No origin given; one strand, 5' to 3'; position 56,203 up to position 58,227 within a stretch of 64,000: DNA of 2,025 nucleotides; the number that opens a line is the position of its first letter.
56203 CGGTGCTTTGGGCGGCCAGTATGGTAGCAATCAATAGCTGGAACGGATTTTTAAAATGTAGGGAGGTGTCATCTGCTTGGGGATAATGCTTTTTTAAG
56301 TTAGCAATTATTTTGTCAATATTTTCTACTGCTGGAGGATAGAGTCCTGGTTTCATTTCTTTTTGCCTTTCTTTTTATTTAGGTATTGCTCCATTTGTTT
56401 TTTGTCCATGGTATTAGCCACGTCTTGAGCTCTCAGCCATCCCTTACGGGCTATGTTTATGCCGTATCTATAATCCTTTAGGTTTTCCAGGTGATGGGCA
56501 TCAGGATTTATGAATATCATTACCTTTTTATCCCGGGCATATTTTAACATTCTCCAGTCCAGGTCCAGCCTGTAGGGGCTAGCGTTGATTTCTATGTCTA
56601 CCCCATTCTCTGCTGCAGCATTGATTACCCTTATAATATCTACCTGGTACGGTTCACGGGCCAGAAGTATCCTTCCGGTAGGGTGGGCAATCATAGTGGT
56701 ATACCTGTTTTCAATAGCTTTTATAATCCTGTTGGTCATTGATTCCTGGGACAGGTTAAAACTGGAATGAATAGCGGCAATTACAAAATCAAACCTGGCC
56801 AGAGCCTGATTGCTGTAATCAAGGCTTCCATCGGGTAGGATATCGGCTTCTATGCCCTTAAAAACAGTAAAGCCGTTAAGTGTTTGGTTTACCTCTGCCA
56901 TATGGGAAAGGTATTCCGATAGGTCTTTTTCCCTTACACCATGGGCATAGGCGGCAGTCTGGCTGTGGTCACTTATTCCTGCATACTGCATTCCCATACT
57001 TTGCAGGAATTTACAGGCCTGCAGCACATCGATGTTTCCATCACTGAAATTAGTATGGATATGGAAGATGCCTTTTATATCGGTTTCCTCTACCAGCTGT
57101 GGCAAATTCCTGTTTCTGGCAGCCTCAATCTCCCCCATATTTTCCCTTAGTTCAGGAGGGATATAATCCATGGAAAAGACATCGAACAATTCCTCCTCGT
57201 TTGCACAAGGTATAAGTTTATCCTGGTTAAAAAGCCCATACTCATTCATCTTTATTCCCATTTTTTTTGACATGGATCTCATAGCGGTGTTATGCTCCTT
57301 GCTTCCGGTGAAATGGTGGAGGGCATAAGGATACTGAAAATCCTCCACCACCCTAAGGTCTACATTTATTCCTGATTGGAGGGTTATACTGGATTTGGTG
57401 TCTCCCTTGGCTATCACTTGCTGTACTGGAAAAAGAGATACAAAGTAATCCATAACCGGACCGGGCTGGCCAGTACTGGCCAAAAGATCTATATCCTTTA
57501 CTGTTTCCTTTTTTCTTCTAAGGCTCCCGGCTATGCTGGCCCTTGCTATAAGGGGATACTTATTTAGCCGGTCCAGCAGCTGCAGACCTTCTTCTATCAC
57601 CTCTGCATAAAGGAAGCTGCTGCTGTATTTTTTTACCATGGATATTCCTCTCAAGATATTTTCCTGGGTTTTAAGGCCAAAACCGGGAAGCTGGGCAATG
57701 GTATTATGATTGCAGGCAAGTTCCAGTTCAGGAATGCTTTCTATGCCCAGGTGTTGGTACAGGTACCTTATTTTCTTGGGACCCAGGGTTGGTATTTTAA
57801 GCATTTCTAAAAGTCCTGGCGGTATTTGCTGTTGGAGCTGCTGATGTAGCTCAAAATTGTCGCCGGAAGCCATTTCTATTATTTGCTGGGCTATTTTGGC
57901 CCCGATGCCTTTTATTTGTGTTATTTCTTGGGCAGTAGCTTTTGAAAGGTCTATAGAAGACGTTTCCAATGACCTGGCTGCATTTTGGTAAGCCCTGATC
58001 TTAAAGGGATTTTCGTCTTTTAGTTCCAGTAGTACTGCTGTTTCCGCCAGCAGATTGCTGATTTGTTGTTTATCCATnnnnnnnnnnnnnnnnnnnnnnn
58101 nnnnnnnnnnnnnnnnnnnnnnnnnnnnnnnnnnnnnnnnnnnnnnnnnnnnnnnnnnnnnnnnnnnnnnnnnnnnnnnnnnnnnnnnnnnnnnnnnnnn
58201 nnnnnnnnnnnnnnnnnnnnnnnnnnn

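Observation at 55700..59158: DUF763-like gene co-operonic with PolX and endonuclease III: candidate new base-excision-repair component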

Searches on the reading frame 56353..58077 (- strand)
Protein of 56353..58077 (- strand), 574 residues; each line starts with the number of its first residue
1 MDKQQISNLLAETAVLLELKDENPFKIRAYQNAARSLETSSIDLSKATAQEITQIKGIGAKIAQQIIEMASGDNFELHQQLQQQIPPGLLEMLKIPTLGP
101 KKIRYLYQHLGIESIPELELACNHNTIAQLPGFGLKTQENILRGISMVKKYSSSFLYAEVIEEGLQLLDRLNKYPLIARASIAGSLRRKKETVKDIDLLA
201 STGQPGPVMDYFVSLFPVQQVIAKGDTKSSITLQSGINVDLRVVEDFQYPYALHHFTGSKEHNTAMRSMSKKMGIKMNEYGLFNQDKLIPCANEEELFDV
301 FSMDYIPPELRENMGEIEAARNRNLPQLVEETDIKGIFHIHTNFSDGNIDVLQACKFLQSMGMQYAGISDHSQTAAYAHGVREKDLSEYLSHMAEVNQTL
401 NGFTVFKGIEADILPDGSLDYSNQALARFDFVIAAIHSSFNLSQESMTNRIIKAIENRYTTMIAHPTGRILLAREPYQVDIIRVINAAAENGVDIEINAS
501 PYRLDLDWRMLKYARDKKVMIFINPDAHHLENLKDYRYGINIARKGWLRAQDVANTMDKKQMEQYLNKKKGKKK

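Call 3: search_protein_families(library=pfam, proteins=[window:56353-58077:-], max_evalue=0.01)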
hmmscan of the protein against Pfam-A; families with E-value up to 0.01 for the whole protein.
window:56353-58077:- (574 aa): 7 families
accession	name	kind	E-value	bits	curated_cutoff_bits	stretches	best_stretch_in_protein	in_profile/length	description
PF14791.11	DNA_pol_B_thumb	-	1.9e-22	79.3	25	1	252-312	1-63/63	DNA polymerase beta thumb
PF14716.13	HHH_8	-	1.1e-17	64.6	30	1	1-69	1-67/73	Helix-hairpin-helix domain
PF14520.12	HHH_5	-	6.1e-15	55.9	27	2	90-143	2-53/57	Helix-hairpin-helix domain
PF02811.25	PHP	-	8e-09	36.5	26.4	1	338-499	2-163/164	PHP domain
PF12836.13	HHH_3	-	0.00016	22.2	27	1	41-70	5-34/65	Helix-hairpin-helix motif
PF12826.13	HHH_2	-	0.00059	20.4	27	1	43-68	28-53/64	Helix-hairpin-helix motif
PF00633.29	HHH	-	0.0006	20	24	0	44-68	5-29/30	Helix-hairpin-helix motif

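Call 4: search_protein_families(library=ncbifam, proteins=[window:56353-58077:-], max_evalue=0.01)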
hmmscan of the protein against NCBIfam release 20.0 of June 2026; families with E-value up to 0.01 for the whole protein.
window:56353-58077:- (574 aa): 13 families
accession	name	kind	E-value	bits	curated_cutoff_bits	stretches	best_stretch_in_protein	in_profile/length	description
NF006375.0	PRK08609.1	equivalog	2.7e-167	557.8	426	1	1-570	2-571/571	DNA polymerase/3'-5' exonuclease PolX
NF005928.0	PRK07945.1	equivalog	6.5e-58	196.7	250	2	332-566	96-334/337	PHP domain-containing protein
NF006702.0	PRK09248.1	domain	1.8e-22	80.1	264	1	353-571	23-237/246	PHP domain-containing protein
NF006251.0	PRK08392.1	equivalog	6.4e-19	68.3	212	1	339-546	5-203/216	hypothetical protein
NF004981.0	PRK06361.1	equivalog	4.5e-08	32.7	117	1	338-562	4-210/217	histidinol phosphate phosphatase domain-containing protein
TIGR01856.1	hisJ_fam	subfamily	5.5e-06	26.3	90.2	1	338-444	3-122/252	histidinol-phosphatase HisJ family protein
NF005596.0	PRK07328.1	subfamily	6e-05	22.6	202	1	359-437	28-114/269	histidinol-phosphatase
TIGR01259.1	comE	subfamily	0.00027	20.9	152.35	1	31-69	49-87/120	comEA protein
TIGR00575.1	dnlj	equivalog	0.0003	19.3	444.45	0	93-162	435-504/652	NAD-dependent DNA ligase LigA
NF001308.0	PRK00254.1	equivalog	0.00065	18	1216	0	76-149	631-702/720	ATP-dependent DNA helicase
NF005932.1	PRK07956.1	equivalog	0.0016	17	369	0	42-71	530-559/664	NAD-dependent DNA ligase LigA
TIGR00426.1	TIGR00426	subfamily_domain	0.0067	16.5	53.1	0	41-68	7-35/69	competence protein ComEA helix-hairpin-helix repeat region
NF001824.0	PRK00558.1-5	equivalog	0.0095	14.3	451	0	43-70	617-644/652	excinuclease ABC subunit UvrC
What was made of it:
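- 56353..58077 (-): PolX (family X DNA polymerase with C-terminal PHP domain), 574 aa. Pfam HHH_8, HHH_5, thumb and PHP (calls 3, 4).
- On Bacterial PolX (NCBIfam NF006375): The gene at 56353-58077 scores 557.8 against 426 (call 4).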
